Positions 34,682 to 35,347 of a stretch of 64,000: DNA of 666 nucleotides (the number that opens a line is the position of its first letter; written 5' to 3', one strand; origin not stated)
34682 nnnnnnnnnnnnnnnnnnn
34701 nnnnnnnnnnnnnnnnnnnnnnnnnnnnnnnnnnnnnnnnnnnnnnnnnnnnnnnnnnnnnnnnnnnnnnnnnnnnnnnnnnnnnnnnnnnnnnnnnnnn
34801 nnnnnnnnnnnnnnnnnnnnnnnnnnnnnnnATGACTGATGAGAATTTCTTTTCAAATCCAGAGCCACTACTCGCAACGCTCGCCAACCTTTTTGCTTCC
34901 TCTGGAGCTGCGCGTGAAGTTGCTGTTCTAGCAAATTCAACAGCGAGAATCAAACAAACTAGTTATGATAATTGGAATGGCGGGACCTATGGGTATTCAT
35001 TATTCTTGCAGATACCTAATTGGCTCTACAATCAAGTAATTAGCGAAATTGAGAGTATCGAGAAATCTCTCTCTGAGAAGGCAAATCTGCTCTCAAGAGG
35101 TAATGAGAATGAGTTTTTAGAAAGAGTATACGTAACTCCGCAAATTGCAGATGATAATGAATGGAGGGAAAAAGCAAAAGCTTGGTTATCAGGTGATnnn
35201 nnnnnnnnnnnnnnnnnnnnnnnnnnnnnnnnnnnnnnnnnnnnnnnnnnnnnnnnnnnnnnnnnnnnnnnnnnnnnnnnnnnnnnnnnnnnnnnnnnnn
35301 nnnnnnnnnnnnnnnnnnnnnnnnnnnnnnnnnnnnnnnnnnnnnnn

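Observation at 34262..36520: AT-rich two-gene islet near tRNA-Lys: DUF559/Vsr-like nuclease fusion plus an orphan protein, a candidate novel defence or selfish module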

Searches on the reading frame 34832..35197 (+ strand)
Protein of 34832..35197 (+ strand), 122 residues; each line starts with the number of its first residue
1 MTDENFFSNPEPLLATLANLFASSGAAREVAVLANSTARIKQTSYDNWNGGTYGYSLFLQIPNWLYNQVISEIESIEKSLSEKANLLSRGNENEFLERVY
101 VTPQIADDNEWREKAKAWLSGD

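Call 127: search_solved_structures(query=A8, max_evalue=10, show_alignments=1)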
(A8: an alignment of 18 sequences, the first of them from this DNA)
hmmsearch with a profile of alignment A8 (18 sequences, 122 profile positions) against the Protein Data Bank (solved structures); distinct sequences matched with E-value up to 10: 3.
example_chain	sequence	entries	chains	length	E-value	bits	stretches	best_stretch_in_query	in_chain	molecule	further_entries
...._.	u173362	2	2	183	0.032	17.2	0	58-111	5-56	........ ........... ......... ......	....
1qua_A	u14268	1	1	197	0.9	12.5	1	56-113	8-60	ACUTOLYSIN-C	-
6rao_H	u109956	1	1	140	1.5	11.8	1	73-120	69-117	Afp9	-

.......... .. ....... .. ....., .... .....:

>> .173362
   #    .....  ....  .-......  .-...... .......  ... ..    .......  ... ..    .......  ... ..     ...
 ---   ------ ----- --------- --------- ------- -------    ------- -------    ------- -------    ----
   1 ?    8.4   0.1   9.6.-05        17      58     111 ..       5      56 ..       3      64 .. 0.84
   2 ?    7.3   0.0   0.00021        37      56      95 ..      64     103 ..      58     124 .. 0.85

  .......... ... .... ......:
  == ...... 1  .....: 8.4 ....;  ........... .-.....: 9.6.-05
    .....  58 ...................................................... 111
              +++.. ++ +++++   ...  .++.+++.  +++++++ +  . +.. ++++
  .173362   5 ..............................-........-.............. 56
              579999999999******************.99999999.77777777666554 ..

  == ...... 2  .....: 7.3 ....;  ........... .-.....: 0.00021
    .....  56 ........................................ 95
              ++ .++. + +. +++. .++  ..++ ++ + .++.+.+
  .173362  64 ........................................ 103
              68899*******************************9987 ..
